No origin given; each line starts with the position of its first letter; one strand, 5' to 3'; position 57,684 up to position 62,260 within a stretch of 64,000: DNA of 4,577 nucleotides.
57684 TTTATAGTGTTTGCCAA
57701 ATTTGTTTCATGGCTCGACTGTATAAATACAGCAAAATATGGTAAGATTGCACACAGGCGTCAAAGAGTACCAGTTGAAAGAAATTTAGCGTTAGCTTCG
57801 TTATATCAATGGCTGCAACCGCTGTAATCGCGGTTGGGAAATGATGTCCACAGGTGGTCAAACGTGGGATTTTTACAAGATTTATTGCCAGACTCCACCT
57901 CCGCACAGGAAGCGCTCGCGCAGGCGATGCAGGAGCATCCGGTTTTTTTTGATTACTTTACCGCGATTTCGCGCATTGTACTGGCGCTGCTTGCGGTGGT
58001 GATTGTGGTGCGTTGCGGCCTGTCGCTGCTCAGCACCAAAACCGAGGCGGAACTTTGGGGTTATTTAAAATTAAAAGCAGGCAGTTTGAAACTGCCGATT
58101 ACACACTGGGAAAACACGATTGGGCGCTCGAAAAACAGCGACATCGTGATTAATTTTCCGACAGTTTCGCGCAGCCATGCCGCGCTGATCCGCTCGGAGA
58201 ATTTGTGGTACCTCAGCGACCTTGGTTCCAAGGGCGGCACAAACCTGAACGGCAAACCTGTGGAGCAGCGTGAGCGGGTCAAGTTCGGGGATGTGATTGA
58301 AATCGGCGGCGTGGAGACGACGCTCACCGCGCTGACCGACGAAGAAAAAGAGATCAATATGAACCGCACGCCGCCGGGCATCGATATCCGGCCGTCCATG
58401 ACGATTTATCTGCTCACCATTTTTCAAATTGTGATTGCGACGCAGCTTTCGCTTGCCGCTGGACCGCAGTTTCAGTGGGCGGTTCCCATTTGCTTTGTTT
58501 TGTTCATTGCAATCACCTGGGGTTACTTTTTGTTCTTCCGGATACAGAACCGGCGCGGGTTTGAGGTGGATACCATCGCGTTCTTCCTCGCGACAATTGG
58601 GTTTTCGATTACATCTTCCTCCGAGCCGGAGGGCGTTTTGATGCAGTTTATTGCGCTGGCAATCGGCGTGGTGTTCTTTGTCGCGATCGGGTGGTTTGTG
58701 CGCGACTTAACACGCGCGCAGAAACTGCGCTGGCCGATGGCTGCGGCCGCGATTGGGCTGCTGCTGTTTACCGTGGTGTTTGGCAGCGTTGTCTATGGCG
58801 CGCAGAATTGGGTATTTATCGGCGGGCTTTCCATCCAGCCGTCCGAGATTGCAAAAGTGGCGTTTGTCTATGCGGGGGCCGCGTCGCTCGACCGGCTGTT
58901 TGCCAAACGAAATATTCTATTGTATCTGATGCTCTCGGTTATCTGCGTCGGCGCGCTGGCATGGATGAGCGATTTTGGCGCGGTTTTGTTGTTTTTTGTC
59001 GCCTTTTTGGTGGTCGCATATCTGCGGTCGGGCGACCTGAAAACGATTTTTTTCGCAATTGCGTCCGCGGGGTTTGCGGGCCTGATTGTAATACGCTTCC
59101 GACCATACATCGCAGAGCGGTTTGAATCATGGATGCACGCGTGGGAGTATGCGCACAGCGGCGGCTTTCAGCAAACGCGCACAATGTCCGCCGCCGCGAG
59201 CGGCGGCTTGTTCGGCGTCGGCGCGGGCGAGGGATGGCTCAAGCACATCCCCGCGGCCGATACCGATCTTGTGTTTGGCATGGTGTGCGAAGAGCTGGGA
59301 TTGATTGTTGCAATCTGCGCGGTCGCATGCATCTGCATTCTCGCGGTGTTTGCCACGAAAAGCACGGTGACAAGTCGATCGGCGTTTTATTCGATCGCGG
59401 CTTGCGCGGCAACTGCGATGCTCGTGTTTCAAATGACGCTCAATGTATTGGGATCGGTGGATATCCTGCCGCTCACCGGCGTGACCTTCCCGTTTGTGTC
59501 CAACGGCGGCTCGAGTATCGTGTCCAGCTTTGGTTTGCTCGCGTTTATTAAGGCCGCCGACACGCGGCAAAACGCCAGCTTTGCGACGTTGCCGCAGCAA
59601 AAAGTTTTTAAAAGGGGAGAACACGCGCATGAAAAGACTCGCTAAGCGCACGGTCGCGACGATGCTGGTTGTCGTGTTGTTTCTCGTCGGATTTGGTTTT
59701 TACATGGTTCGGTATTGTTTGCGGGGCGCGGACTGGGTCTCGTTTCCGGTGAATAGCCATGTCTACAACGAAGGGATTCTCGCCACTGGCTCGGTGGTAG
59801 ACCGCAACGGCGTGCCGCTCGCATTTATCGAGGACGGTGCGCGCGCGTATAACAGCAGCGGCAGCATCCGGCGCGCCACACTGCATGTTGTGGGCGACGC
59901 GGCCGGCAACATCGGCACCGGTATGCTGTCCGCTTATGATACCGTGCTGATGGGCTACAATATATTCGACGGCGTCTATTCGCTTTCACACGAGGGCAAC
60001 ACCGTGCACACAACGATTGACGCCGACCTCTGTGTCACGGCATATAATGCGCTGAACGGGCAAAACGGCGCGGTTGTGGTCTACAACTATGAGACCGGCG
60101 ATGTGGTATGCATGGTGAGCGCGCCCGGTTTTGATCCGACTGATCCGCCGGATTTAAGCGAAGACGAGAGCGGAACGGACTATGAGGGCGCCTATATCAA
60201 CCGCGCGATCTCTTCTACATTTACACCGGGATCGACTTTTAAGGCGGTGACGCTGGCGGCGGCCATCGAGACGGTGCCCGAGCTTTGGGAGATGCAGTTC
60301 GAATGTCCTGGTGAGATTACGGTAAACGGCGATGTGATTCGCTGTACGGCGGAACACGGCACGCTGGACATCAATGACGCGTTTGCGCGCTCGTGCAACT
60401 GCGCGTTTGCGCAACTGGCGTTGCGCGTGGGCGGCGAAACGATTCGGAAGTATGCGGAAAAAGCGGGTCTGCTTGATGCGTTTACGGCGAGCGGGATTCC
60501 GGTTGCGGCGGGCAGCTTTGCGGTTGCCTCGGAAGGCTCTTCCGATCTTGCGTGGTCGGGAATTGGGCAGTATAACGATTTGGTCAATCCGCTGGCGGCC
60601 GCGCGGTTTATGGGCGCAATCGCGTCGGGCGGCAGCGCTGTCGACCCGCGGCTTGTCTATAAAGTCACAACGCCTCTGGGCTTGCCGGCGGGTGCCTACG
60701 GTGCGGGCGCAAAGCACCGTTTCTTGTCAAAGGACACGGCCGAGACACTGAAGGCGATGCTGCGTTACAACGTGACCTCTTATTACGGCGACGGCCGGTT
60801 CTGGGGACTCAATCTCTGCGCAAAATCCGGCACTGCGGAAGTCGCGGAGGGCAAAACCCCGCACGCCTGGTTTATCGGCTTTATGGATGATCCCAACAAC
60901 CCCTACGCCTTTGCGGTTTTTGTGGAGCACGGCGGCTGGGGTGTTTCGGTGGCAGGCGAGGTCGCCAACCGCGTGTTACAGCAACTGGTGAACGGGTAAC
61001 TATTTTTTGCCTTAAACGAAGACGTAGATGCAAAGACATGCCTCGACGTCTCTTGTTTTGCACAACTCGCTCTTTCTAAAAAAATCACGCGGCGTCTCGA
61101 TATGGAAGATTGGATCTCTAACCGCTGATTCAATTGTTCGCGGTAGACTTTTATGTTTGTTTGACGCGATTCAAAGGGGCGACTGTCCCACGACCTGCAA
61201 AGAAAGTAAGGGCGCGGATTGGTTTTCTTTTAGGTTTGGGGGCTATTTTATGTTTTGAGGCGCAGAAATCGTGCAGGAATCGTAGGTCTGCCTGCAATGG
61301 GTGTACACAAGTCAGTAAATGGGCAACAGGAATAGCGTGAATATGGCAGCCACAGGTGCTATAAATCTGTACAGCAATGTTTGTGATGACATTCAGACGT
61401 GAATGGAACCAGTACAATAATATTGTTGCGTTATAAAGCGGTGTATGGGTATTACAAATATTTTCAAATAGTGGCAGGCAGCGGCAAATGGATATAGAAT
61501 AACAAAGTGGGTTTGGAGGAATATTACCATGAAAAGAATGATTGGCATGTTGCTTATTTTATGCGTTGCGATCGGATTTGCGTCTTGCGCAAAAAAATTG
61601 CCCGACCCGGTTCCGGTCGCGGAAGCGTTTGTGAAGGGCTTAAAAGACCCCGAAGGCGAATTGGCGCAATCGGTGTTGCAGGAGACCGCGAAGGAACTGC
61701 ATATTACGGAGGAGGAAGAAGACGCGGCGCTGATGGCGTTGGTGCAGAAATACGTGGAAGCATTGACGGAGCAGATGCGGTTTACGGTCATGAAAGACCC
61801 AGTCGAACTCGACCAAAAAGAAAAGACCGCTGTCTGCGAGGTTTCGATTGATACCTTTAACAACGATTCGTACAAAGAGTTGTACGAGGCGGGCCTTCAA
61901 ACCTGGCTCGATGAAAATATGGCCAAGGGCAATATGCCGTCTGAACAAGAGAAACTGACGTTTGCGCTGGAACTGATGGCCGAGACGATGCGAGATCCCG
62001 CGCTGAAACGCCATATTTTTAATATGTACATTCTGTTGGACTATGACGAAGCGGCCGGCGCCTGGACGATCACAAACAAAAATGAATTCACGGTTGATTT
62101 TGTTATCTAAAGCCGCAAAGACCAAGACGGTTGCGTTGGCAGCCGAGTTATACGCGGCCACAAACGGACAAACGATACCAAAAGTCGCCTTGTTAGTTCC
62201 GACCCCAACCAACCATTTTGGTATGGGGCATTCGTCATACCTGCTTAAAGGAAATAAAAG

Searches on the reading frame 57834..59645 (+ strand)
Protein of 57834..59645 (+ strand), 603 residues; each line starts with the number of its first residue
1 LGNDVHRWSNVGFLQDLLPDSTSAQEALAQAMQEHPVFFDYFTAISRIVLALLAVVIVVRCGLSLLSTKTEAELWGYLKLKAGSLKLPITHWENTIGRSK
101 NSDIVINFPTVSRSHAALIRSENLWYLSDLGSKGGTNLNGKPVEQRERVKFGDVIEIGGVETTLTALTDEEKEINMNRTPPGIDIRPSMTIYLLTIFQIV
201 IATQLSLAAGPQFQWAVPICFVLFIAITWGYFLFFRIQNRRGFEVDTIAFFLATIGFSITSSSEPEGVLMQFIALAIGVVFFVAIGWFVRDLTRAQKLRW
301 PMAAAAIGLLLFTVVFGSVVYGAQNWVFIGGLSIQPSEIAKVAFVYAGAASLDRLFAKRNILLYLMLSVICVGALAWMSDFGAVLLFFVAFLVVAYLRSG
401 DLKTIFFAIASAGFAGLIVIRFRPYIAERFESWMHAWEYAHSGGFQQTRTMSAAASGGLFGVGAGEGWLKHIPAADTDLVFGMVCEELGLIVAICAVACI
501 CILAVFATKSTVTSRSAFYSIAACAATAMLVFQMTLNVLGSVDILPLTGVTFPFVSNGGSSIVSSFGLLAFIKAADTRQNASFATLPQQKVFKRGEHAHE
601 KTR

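Call 45: search_protein_families(library=pfam, proteins=[window:57834-59645:+], max_evalue=0.0001)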
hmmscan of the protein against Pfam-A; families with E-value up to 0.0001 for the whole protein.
window:57834-59645:+ (603 aa): 3 families
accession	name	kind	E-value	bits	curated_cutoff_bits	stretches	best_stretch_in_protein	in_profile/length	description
PF01098.24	FTSW_RODA_SPOVE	-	2.6e-54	185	26.4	1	268-577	38-352/356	Cell cycle protein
PF00498.31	FHA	-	1.2e-17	64.6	20.7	1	95-158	2-67/67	FHA domain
PF16697.10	Yop-YscD_cpl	-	2.3e-12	47.5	33.2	1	86-164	11-90/94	Inner membrane component of T3SS, cytoplasmic domain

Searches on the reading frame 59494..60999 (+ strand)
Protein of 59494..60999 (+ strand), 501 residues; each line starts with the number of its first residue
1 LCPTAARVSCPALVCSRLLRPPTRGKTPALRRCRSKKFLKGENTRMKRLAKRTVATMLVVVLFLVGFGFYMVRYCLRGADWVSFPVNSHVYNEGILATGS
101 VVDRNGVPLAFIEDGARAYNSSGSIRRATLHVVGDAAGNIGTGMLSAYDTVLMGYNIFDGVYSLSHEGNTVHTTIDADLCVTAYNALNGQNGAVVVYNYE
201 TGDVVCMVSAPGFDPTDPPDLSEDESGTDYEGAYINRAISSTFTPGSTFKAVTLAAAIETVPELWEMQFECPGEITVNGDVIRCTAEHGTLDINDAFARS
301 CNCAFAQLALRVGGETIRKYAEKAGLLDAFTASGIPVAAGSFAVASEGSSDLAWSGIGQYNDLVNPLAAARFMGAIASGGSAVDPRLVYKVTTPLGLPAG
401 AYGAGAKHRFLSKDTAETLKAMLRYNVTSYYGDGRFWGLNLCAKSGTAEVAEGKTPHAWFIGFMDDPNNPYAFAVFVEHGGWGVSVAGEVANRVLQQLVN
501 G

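Call 10: search_protein_families(library=pfam, proteins=[window:59494-60999:+])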
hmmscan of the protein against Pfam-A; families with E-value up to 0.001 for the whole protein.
window:59494-60999:+ (501 aa): 1 family
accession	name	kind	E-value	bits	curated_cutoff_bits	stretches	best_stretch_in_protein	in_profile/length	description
PF00905.27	Transpeptidase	-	6.7e-45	154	22.1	1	192-496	1-299/299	Penicillin binding protein transpeptidase domain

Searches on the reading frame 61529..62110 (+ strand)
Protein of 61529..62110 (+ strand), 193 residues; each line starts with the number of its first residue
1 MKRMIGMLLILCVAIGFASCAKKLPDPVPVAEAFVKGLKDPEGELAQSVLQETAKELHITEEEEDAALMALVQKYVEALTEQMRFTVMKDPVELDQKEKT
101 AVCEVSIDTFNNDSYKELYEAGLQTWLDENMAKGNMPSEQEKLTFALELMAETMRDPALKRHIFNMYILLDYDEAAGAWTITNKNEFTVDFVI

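Call 10: search_protein_families(library=pfam, proteins=[window:61529-62110:+])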
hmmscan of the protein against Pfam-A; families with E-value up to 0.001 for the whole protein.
window:61529-62110:+ (193 aa): 1 family
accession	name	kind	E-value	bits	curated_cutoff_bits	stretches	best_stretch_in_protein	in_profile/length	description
PF05135.19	Phage_connect_1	-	2.5e-05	25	21.2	1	49-122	3-80/101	Phage gp6-like head-tail connector protein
